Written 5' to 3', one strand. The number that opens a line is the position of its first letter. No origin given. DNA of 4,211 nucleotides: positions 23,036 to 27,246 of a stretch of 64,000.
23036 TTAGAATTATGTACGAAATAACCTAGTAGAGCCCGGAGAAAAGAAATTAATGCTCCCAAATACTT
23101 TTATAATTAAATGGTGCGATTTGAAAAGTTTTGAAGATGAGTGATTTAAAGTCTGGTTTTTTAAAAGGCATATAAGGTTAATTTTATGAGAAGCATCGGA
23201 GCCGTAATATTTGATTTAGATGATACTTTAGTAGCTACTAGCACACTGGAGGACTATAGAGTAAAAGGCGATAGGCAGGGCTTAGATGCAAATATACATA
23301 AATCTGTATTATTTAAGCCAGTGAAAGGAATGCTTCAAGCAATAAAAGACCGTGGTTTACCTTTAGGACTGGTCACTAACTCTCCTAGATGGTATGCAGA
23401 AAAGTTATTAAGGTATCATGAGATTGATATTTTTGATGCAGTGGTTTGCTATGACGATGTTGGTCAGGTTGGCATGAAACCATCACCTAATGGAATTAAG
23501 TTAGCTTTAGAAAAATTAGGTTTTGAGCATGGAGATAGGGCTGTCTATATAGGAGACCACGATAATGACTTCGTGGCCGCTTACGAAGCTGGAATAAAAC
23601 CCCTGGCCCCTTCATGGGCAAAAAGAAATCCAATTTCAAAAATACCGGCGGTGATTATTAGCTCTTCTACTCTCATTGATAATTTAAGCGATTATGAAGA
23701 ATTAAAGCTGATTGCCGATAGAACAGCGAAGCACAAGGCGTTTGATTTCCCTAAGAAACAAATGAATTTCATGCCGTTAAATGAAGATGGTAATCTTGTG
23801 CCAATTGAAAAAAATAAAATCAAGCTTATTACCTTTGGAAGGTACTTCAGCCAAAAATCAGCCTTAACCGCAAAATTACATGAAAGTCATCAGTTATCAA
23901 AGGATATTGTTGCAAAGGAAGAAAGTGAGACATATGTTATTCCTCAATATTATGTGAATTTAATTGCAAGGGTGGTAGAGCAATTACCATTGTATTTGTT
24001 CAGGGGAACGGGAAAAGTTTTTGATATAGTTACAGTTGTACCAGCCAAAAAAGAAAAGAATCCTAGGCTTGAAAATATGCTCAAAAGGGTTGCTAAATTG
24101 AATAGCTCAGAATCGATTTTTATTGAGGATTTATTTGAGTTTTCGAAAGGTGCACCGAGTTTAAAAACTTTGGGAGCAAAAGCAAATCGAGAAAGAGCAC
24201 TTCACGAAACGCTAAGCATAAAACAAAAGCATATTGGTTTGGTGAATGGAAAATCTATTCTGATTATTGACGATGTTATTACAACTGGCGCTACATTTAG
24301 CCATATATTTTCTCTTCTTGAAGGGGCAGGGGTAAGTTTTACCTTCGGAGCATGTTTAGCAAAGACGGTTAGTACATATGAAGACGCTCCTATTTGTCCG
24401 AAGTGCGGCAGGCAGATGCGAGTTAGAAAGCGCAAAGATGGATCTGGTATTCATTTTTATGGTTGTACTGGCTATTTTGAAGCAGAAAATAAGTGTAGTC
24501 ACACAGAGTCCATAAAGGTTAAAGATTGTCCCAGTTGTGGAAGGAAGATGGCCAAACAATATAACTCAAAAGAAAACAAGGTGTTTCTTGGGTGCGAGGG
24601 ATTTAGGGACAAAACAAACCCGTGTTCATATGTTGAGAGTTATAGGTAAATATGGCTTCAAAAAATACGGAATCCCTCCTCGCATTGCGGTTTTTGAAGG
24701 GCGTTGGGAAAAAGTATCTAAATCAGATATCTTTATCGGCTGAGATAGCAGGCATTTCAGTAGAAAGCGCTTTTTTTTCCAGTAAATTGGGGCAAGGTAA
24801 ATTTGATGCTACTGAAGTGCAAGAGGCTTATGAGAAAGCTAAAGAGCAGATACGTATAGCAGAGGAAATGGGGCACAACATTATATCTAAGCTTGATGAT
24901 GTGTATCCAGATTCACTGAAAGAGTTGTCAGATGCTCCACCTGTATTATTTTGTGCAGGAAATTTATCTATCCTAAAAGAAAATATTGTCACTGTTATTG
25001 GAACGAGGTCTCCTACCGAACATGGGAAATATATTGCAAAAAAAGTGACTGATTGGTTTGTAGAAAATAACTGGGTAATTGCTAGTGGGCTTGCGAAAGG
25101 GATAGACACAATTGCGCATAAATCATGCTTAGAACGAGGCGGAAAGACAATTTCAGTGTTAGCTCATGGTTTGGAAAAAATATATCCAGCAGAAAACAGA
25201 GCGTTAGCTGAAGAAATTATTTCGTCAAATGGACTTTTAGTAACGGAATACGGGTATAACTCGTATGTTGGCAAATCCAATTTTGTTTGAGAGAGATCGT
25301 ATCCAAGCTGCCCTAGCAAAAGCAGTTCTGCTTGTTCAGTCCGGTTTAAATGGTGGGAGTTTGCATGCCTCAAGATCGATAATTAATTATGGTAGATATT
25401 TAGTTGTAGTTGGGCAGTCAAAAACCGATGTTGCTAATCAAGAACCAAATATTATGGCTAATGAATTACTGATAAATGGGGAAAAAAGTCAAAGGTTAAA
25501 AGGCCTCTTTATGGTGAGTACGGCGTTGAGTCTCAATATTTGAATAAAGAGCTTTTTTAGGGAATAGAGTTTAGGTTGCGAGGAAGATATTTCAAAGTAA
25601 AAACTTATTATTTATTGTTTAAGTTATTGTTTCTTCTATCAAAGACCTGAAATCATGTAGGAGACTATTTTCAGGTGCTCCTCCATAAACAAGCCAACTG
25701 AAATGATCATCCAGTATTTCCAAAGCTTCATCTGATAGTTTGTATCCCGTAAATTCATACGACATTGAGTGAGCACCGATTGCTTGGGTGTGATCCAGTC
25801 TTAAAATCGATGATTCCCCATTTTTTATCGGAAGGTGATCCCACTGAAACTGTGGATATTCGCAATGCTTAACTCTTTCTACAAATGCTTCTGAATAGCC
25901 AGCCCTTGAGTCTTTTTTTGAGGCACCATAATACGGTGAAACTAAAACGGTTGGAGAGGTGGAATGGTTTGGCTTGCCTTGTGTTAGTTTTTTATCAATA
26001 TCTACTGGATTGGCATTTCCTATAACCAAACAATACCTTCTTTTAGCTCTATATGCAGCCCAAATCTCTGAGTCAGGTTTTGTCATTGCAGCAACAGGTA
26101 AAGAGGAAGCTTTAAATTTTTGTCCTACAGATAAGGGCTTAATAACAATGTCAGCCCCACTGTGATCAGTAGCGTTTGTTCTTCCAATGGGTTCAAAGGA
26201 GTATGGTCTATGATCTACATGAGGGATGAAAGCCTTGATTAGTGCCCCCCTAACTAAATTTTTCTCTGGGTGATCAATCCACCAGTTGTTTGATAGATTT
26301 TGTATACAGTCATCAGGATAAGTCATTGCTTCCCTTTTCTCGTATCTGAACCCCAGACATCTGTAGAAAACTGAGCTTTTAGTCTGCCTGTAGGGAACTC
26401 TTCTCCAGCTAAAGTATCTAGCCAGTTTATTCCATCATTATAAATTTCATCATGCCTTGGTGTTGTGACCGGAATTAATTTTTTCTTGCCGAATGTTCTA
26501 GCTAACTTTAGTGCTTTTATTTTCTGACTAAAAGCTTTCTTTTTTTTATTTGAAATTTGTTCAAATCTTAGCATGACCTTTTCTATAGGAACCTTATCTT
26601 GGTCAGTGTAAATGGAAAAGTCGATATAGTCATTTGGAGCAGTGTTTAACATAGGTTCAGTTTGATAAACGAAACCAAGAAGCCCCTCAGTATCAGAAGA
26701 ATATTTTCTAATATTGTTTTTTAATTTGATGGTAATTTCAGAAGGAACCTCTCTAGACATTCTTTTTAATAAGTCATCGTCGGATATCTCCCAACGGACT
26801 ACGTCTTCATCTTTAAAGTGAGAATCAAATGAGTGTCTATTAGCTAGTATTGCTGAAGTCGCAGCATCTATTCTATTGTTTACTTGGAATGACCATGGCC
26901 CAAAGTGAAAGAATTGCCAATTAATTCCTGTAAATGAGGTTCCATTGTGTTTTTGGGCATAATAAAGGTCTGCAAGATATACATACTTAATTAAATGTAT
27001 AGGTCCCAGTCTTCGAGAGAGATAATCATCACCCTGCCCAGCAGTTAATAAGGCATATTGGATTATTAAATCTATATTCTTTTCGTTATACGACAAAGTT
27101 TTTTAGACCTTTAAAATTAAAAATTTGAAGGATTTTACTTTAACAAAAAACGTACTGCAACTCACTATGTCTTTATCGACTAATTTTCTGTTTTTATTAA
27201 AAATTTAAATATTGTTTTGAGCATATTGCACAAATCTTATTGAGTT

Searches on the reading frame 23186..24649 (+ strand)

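Call 28: search_protein_families(library=pfam, proteins=[window:23186-24649:+], max_evalue=0.001)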
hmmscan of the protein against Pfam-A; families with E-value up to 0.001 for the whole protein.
window:23186-24649:+ (487 aa): 8 families
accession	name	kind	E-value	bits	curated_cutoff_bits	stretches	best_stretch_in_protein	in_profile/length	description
PF13419.12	HAD_2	-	3.5e-21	76.5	23.8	1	39-138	77-174/178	Haloacid dehalogenase-like hydrolase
PF00702.32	Hydrolase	-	2.7e-17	64.2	26.4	1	37-136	94-191/191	haloacid dehalogenase-like hydrolase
PF01396.24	Zn_ribbon_Top1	-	8.4e-10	38.7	32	1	403-431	3-28/39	Topoisomerase DNA binding C4 zinc finger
PF12710.13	HAD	-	2.6e-08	35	27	1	38-129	81-185/189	haloacid dehalogenase-like hydrolase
PF13408.12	Zn_ribbon_recom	-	4.7e-06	27.3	25.3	1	403-445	7-46/58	Recombinase zinc beta ribbon domain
PF00156.33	Pribosyltran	-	2.8e-05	23.9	26.3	1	348-385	80-118/158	Phosphoribosyl transferase domain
PF13242.12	Hydrolase_like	-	0.0002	21.6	22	1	98-138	4-44/75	HAD-hyrolase-like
PF13453.11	Zn_ribbon_TFIIB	-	0.0004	20.2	22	0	403-428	1-23/41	Transcription factor zinc-finger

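Call 63: search_protein_families(library=padloc, proteins=[window:23186-24649:+], max_evalue=0.01)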
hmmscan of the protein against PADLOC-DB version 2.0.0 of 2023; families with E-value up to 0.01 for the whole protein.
window:23186-24649:+ (487 aa): 2 families
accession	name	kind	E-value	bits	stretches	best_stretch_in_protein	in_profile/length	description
PDLC03962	ShosT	-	4.9e-12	44.2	1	269-397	87-214/237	-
PDLC03928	PsyrT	-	5.2e-08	29.6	1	242-396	544-686/689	-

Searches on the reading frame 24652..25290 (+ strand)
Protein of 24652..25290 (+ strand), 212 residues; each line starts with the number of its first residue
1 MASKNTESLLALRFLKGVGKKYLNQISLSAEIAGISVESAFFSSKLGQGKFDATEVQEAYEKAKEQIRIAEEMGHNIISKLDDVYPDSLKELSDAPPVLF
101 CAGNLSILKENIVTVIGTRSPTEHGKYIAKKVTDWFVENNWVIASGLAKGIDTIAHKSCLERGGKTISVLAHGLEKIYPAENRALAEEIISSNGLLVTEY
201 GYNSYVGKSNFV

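Call 28: search_protein_families(library=pfam, proteins=[window:24652-25290:+], max_evalue=0.001)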
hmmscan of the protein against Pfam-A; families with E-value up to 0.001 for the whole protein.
window:24652-25290:+ (212 aa): 2 families
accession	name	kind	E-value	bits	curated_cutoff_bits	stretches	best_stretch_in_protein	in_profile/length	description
PF02481.21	DNA_processg_A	-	2.7e-45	154.6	29.6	1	71-211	3-145/212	DNA recombination-mediator protein A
PF18306.6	LDcluster4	-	0.00011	22.3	26.3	1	112-172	3-64/151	SLOG cluster4 family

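Call 63: search_protein_families(library=padloc, proteins=[window:24652-25290:+], max_evalue=0.01)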
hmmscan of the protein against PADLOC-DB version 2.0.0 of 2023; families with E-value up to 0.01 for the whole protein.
window:24652-25290:+ (212 aa): 3 families
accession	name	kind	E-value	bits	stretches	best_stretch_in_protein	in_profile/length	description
PDLC03961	ShosA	-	1.9e-61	206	1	3-212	9-217/303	-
PDLC03927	PsyrA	-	6.4e-29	99.3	1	71-200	90-219/398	-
PDLC02997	ShosA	-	2.5e-26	90.7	1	66-212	86-232/327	-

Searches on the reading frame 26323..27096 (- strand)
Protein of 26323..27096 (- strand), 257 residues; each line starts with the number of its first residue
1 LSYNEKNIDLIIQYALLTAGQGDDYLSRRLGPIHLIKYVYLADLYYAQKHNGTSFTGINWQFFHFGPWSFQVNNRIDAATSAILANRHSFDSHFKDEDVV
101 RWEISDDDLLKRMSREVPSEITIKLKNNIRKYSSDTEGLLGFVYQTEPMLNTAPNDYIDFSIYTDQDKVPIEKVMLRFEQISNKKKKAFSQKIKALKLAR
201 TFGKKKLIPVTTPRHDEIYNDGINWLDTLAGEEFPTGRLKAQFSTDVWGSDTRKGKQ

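Call 28: search_protein_families(library=pfam, proteins=[window:26323-27096:-], max_evalue=0.001)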
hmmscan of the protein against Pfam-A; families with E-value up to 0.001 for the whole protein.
window:26323-27096:- (257 aa): 1 family
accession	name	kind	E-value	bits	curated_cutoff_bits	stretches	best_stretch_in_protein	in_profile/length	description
PF13274.11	SocA_Panacea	-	0.00019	22.8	25.7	1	35-104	1-71/113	Antitoxin SocA-like, Panacea domain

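Call 63: search_protein_families(library=padloc, proteins=[window:26323-27096:-], max_evalue=0.01)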
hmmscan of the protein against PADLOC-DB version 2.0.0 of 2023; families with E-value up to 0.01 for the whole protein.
window:26323-27096:- (257 aa): 0 families

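Call 84: search_protein_families(library=phrogs, proteins=[window:26323-27096:-], max_evalue=0.001)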
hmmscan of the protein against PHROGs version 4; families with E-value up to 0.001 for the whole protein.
window:26323-27096:- (257 aa): 0 families
